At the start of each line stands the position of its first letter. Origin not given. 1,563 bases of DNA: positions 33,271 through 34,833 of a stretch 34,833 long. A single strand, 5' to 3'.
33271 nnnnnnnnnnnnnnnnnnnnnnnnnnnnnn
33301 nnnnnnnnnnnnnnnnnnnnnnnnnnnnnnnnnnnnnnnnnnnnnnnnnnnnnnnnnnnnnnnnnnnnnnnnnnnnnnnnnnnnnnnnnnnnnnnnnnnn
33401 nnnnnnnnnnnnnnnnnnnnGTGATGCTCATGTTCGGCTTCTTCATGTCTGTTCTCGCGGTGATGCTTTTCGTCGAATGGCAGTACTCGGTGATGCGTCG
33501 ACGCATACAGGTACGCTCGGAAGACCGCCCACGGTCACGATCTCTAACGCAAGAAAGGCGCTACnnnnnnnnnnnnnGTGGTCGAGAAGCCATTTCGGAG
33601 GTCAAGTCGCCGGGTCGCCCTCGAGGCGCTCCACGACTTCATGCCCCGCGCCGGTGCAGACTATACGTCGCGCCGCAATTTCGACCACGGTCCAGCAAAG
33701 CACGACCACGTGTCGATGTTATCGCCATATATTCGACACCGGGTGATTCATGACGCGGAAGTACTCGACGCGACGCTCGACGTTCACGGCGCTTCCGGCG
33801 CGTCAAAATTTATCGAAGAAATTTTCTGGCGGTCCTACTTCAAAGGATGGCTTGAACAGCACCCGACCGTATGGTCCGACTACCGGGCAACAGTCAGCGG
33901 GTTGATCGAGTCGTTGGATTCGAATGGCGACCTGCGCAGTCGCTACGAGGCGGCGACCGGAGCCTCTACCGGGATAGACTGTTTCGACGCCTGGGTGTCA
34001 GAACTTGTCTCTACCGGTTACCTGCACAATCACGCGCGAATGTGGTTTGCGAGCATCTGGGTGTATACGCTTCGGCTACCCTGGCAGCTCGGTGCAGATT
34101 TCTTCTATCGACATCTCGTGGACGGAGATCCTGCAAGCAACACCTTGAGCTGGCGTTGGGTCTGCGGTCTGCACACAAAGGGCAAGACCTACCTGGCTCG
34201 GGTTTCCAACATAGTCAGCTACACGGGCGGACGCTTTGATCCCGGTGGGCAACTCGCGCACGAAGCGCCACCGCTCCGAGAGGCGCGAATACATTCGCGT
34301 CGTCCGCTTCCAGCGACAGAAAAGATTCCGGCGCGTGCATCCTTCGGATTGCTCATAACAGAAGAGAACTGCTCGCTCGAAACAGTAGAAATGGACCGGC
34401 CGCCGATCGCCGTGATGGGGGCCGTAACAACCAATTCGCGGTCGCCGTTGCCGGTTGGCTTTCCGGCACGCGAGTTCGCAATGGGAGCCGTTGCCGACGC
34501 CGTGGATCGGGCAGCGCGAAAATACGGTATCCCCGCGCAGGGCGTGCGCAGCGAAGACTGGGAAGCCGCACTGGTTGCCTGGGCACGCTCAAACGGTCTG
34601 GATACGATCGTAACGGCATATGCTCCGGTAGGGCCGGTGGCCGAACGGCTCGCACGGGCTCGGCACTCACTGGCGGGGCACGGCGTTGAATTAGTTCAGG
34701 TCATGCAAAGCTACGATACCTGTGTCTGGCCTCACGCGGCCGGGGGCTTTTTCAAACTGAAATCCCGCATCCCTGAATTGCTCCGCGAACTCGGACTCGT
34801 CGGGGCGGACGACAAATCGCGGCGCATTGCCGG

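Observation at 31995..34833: Candidate light- or photo-oxidative-stress module: LitR-like MerR regulator, shared operator, anti-SD RNA, micro-ORFs and a permuted photolyase-like flavoprotein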

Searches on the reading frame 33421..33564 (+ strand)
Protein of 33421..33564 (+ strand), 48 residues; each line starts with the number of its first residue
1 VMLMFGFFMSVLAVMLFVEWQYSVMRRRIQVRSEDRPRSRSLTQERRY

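Call 6: search_protein_families(library=pfam, proteins=[window:33421-33564:+], max_evalue=0.1)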
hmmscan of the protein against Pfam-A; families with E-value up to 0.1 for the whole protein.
window:33421-33564:+ (48 aa): 0 families

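Call 7: search_protein_families(library=ncbifam, proteins=[window:33421-33564:+], max_evalue=0.1)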
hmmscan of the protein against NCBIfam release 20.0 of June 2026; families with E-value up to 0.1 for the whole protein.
window:33421-33564:+ (48 aa): 0 families

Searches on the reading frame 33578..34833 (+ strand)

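Call 6: search_protein_families(library=pfam, proteins=[window:33578-34833:+], max_evalue=0.1)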
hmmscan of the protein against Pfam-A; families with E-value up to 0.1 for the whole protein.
window:33578-34833:+ (418 aa): 1 family
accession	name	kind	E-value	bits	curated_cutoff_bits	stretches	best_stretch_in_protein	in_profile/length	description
PF03441.19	FAD_binding_7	-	1.1e-26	94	27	1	78-226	1-145/203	FAD binding domain of DNA photolyase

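Call 7: search_protein_families(library=ncbifam, proteins=[window:33578-34833:+], max_evalue=0.1)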
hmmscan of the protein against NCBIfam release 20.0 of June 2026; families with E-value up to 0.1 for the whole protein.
window:33578-34833:+ (418 aa): 5 families
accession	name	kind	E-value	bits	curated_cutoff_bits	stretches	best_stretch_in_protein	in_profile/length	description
NF007955.0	PRK10674.1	equivalog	1.5e-20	73.5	506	1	10-228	204-417/472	deoxyribodipyrimidine photo-lyase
TIGR03556.1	photolyase_8HDF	exception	4.7e-19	68.6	884.6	1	13-224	210-417/471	deoxyribodipyrimidine photo-lyase, 8-HDF type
TIGR02765.1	crypto_DASH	subfamily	5.1e-17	61.9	317.05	1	72-223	275-420/431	DASH family cryptochrome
TIGR02766.1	crypt_chrom_pln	subfamily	4.7e-14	52.1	603.85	1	122-227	321-424/480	cryptochrome photoreceptor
TIGR00591.1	phr2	superfamily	4e-05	23.1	550.05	1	8-202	222-422/453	deoxyribodipyrimidine photo-lyase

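Call 62: search_solved_structures(query=window:33578-34833:+, max_evalue=0.00001, show_alignments=2)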
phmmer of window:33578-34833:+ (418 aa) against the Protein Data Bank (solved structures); distinct sequences matched with E-value up to 0.00001: 20.
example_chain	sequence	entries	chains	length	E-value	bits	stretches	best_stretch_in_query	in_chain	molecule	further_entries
4u63_A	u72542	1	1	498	4.4e-19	72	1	14-246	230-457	DNA photolyase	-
1tez_A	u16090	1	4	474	2.5e-17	66.2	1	12-198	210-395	Deoxyribodipyrimidine photo-lyase type I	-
1owl_A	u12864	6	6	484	2.7e-17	66.1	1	12-198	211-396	Deoxyribodipyrimidine photolyase | PHOTOLYASE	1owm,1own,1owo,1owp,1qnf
1dnp_A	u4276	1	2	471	1.7e-16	63.4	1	12-235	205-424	DNA PHOTOLYASE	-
1iqr_A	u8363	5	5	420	1.1e-15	60.7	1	44-227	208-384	photolyase | DEOXYRIBODIPYRIMIDINE PHOTO-LYASE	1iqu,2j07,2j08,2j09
2e0i_A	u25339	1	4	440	1.1e-14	57.5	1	2-226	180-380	432aa long hypothetical deoxyribodipyrimidine photolyase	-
1u3c_A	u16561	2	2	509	1.1e-12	50.9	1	123-229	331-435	Cryptochrome 1 apoprotein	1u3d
6kii_A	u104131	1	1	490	1.1e-12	50.9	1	37-251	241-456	Deoxyribopyrimidine photolyase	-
6lz7_A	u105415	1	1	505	1.3e-12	50.7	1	130-230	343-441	Cryptochrome-1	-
6lz3_A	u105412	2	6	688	1e-11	47.7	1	129-230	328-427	Cryptochrome2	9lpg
6k8i_A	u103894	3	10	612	3.5e-11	46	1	122-231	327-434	Cryptochrome-2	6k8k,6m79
6x24_A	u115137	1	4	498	1.1e-10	44.3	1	122-230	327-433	Cryptochrome-2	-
1np7_A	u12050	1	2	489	1.6e-09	40.5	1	78-249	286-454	DNA photolyase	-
7x0x_D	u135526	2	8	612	3.9e-09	39.2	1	122-230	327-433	Cryptochrome-2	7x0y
2vtb_B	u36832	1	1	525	7.3e-09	38.3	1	121-201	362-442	CRYPTOCHROME DASH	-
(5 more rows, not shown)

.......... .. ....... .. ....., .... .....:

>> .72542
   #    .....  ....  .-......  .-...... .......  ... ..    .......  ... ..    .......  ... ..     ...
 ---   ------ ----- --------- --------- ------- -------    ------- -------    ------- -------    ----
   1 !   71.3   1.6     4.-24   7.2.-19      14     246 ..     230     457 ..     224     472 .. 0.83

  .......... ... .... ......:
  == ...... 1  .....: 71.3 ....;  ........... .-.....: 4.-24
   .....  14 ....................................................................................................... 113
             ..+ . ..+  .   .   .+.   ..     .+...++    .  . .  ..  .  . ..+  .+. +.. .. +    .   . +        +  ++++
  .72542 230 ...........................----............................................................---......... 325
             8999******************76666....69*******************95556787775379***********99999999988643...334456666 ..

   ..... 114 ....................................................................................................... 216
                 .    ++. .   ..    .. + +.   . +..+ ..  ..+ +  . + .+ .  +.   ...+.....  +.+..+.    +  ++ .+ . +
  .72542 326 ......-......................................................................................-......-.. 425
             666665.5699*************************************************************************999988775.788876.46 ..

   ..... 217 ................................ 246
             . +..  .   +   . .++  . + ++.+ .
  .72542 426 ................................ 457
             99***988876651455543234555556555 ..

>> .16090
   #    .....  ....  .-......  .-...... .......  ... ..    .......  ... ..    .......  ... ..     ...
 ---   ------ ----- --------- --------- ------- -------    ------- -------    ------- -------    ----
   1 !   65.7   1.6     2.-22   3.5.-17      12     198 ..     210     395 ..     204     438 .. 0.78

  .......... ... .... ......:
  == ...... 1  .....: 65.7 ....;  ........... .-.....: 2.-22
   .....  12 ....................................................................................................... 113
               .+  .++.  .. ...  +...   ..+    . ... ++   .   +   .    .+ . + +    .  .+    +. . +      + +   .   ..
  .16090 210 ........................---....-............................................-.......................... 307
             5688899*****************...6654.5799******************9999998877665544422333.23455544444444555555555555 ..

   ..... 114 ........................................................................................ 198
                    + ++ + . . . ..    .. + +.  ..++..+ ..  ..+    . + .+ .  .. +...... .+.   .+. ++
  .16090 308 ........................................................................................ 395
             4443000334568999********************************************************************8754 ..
